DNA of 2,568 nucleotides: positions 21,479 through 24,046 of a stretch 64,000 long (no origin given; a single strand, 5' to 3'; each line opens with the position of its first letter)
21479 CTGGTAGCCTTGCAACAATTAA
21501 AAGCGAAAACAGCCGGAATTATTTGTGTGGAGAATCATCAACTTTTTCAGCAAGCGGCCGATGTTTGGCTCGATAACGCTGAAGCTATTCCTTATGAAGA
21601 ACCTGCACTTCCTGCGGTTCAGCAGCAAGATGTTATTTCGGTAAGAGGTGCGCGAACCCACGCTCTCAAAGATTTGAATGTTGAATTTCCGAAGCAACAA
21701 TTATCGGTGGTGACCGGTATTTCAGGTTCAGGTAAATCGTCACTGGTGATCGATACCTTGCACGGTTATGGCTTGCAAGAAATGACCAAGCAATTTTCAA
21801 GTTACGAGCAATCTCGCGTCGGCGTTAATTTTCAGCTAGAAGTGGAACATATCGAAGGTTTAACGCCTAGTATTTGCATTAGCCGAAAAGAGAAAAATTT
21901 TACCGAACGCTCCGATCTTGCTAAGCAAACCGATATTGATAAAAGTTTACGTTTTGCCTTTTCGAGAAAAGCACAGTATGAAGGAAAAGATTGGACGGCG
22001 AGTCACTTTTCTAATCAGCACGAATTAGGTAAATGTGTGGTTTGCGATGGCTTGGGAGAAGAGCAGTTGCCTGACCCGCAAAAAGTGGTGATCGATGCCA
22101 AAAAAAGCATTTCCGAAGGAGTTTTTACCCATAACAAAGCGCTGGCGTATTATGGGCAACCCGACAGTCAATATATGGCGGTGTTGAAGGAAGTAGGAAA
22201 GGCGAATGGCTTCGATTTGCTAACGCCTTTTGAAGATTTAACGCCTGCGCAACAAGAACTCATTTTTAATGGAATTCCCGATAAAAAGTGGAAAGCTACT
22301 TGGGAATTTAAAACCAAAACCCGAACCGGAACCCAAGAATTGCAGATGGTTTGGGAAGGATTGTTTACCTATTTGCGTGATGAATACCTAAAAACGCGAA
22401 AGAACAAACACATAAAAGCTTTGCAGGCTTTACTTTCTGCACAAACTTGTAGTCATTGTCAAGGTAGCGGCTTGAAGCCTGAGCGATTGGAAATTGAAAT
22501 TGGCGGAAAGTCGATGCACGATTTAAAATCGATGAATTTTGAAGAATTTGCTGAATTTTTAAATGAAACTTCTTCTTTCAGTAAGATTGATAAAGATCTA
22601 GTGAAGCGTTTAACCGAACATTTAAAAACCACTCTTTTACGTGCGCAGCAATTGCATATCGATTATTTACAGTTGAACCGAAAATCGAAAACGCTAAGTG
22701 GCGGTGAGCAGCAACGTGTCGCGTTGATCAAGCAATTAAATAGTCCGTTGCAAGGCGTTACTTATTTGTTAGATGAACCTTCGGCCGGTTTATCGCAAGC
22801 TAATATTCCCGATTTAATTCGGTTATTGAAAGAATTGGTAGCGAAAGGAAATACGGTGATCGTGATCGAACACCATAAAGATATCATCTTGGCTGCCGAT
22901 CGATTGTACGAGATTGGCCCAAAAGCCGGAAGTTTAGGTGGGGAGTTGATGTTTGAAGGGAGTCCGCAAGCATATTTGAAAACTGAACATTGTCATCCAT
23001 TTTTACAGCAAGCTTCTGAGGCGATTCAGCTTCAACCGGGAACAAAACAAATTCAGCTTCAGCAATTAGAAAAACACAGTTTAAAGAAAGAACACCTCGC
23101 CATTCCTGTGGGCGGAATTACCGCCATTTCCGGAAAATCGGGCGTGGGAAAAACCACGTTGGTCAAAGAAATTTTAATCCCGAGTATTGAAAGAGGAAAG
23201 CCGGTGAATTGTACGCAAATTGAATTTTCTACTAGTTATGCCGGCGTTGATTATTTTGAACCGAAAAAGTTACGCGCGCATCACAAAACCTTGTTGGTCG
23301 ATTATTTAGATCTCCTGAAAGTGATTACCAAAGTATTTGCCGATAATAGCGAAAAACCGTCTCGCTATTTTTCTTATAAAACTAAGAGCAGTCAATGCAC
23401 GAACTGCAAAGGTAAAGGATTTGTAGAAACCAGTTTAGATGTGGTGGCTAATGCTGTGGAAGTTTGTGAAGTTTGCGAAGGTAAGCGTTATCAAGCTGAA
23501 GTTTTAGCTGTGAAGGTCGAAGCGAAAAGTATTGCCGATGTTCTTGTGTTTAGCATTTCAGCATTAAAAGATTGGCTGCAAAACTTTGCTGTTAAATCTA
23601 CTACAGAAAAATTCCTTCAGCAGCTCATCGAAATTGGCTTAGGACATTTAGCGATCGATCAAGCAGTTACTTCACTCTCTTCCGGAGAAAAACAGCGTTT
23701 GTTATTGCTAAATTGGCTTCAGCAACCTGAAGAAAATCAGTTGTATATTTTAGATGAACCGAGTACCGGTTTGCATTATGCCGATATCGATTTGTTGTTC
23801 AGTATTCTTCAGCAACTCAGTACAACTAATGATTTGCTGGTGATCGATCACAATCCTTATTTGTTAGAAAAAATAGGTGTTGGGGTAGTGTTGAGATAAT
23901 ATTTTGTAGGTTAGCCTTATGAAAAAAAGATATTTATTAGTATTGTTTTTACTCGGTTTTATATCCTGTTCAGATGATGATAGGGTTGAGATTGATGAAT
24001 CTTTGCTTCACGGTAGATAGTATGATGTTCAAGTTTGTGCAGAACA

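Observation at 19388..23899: Single-chain double UvrA: 1503-aa paralogue built from two complete UvrA-like halves (four ABC modules)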

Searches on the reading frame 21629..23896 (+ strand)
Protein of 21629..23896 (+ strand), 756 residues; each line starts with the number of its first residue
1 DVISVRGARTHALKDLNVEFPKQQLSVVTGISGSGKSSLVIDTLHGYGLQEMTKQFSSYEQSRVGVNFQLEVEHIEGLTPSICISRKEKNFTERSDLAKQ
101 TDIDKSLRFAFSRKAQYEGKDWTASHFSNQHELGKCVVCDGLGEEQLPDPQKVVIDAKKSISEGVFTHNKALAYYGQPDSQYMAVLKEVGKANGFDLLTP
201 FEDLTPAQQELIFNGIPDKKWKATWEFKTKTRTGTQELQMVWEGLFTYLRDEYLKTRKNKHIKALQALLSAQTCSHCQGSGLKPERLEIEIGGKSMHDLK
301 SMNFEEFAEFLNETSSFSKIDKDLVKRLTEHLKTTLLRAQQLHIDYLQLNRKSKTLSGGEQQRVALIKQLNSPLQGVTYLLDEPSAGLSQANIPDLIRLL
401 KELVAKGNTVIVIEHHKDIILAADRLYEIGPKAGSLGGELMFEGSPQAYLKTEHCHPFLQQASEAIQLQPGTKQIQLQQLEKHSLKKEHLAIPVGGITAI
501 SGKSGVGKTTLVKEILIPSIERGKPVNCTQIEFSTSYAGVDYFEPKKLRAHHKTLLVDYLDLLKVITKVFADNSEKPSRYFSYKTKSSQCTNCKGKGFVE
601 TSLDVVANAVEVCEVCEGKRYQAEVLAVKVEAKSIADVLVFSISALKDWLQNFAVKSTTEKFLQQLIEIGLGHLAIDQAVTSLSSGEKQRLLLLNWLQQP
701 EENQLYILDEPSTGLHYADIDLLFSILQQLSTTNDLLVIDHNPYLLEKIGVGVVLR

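Call 4: search_protein_families(library=pfam, proteins=[window:21629-23896:+], max_evalue=0.01)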
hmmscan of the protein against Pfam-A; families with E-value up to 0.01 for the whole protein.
window:21629-23896:+ (756 aa): 21 families
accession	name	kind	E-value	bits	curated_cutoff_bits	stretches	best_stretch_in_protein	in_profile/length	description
PF00005.33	ABC_tran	-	2.5e-20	73.9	25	3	648-712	79-136/137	ABC transporter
PF17755.6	UvrA_DNA-bind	-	9.1e-15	55.3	23.2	1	149-260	1-103/110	UvrA DNA-binding domain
PF02463.25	SMC_N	-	8.8e-14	51.9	40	1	5-430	7-212/220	RecF/RecN/SMC N terminal domain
PF13555.12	AAA_29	-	6.3e-08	32.7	27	1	482-512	9-39/61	P-loop containing region of AAA domain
PF13304.12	AAA_21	-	1.4e-07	32.3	27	1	679-747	234-304/304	AAA domain, putative AbiEii toxin, Type IV TA system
PF03193.22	RsgA_GTPase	-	3.3e-07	30.7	30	0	476-516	88-127/174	RsgA GTPase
PF13191.12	AAA_16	-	6.8e-07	30.4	32.6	0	495-535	24-64/167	AAA ATPase domain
PF20703.3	nSTAND1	-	3.1e-06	27.5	27.1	1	9-40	19-50/379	Novel STAND NTPase 1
PF00684.25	DnaJ_CXXCXGXG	-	3.8e-06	27.5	32.7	1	584-620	12-51/65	DnaJ central domain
PF13481.12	AAA_25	-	1.8e-05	24.9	27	0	492-525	30-62/195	AAA domain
PF20720.3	nSTAND3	-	3.1e-05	24.2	27.2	0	498-532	20-55/155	Novel STAND NTPase 3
PF13401.12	AAA_22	-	4.1e-05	24.3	27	0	496-516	6-26/130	AAA domain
PF06745.19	ATPase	-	0.00032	20.6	26.6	0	492-526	16-51/231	KaiC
PF13476.12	AAA_23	-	0.00034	21.8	27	0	495-513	19-37/201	AAA domain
PF25201.1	nSTAND6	-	0.00036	21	27.7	0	9-51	4-46/148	Novel STAND NTPase 6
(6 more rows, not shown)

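Call 5: search_protein_families(library=ncbifam, proteins=[window:21629-23896:+], max_evalue=0.01)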
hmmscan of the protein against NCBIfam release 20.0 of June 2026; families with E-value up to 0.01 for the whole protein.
window:21629-23896:+ (756 aa): 166 families (the best 25 are shown)
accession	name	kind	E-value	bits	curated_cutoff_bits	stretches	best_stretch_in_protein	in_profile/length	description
TIGR00630.1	uvra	equivalog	1.8e-153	513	729.8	2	122-742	263-890/924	excinuclease ABC subunit UvrA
NF001503.0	PRK00349.1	equivalog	7.5e-147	490.9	1147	2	123-742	266-892/943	excinuclease ABC subunit UvrA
NF001885.0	PRK00635.1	equivalog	6.7e-100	335.1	3054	2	181-745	310-874/1809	excinuclease ABC subunit A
TIGR03608.1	L_ocin_972_ABC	subfamily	2.4e-32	112.1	254.85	3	330-427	110-204/206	putative bacteriocin export ABC transporter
TIGR02857.1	CydD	equivalog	9.8e-29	100.7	435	4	347-427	450-527/529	thiol reductant ABC exporter subunit CydD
NF040873.1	AztA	equivalog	1.5e-26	93.2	220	3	340-426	105-188/191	zinc ABC transporter ATP-binding protein AztA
NF000355.4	ribo_prot_ABC_F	equivalog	1.6e-26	93.2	380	3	648-750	393-493/499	ribosomal protection-like ABC-F family protein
TIGR04521.1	ECF_ATPase_2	equivalog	2.1e-24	86.1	330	3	340-429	129-218/279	energy-coupling factor transporter ATPase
TIGR02315.1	ABC_phnC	equivalog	1.7e-23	83.3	266.1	3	340-420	131-209/243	phosphonate ABC transporter ATP-binding protein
TIGR02673.1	FtsE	equivalog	1.5e-22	80.4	264.85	2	349-421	131-201/214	cell division ATP-binding protein FtsE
NF010068.0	PRK13548.1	equivalog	1.7e-22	79.8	261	2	345-424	126-211/261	heme ABC transporter ATP-binding protein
TIGR01166.1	cbiO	subfamily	2.6e-21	76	211.8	2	345-419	118-189/190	cobalt ABC transporter, ATP-binding protein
TIGR03411.1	urea_trans_UrtD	equivalog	6.6e-21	75.1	304.1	2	613-750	75-209/242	urea ABC transporter ATP-binding protein UrtD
TIGR02982.1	heterocyst_DevA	subfamily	8.7e-21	74.5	295.8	1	330-428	124-213/220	ABC exporter ATP-binding subunit, DevA family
NF007601.2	PRK10247.1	equivalog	1e-20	74.1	292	2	340-426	116-201/204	iron efflux ABC transporter ATP-binding subunit FetA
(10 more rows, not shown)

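Call 23: search_solved_structures(query=window:21629-23896:+, max_evalue=1e-20, show_alignments=2)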
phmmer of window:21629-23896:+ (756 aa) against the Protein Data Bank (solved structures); distinct sequences matched with E-value up to 1e-20: 11.
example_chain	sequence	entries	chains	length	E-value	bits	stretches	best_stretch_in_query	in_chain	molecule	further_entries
9gxk_A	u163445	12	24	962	2.5e-120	406.2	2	121-730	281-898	UvrABC system protein A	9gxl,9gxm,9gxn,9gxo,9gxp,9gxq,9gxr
9gxw_A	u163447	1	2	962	1.6e-119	403.5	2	121-730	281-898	UvrABC system protein A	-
9gxu_A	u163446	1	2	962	1.6e-119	403.5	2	121-730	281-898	UvrABC system protein A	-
2r6f_A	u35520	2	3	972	1.2e-107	364.3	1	127-730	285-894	Excinuclease ABC subunit A | Excinuclease ABC, A subunit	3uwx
3pih_A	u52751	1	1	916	2.2e-101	343.5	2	132-452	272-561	UvrABC system protein A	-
9ga5_A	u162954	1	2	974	5.2e-101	342.3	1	126-728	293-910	UvrABC system protein A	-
3zqj_A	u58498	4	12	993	5.3e-101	342.3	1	126-727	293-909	UVRABC SYSTEM PROTEIN A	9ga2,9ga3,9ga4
7sh1_A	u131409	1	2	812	7.7e-100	338.4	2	1-447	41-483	Excinuclease ABC subunit UvrA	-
2vf7_A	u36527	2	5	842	1.7e-97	330.7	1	3-723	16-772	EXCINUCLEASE ABC, SUBUNIT A. | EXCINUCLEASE ABC SUBUNIT A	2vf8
3ux8_A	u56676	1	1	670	2.4e-95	323.6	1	291-730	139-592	Excinuclease ABC, A subunit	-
6n9l_A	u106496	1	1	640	5.8e-94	319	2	287-452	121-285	UvrABC system protein A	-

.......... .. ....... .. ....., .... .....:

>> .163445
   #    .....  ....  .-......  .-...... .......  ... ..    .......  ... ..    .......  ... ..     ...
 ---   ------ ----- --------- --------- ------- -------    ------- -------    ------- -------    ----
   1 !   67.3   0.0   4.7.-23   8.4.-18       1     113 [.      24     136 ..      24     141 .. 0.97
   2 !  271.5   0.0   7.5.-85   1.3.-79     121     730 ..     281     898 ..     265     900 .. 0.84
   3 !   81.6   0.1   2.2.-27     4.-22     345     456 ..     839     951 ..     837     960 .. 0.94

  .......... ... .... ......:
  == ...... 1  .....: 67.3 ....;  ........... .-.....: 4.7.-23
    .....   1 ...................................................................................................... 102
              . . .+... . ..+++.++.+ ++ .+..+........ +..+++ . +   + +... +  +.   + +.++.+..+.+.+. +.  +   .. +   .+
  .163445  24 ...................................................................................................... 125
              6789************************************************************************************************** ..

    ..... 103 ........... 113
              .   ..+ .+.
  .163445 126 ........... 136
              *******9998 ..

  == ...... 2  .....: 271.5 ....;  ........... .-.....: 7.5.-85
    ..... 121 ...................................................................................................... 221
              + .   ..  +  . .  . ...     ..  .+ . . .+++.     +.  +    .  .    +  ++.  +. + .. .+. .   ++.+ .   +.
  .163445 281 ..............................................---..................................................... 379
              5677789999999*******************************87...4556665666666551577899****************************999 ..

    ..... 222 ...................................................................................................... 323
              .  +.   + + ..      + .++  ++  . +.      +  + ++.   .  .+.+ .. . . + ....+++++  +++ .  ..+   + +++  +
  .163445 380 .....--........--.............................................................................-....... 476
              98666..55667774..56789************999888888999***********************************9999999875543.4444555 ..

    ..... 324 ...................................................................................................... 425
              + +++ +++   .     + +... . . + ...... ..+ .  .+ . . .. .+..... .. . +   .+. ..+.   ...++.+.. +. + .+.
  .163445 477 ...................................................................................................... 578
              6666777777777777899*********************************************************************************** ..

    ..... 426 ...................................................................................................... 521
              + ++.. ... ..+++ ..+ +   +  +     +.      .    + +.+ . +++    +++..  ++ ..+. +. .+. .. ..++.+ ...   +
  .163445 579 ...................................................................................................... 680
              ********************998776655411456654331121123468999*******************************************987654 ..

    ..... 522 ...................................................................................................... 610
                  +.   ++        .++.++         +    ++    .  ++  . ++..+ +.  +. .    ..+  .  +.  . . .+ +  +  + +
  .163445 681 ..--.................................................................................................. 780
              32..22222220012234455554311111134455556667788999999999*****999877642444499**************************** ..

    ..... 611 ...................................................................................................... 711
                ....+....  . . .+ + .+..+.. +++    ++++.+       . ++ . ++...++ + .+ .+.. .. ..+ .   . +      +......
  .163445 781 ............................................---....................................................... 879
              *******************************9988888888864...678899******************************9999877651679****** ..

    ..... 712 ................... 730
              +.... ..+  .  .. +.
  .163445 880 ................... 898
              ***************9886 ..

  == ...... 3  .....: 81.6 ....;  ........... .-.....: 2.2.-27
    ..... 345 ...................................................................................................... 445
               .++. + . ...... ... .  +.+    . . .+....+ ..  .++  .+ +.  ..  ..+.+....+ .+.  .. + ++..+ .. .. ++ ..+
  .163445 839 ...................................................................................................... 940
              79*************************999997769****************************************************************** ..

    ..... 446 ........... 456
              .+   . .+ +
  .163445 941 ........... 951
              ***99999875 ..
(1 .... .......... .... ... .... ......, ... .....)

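Call 65: search_protein_families(library=padloc, proteins=[window:21629-23896:+], max_evalue=1e-20)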
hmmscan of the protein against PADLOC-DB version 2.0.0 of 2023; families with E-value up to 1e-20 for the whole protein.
window:21629-23896:+ (756 aa): 2 families
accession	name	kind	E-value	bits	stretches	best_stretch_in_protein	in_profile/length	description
PDLC04135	mad3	-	4.6e-51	172.5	1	4-432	4-340/374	mads_3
PDLC04140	mad8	-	4.4e-21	73.7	0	482-731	14-221/314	mads_8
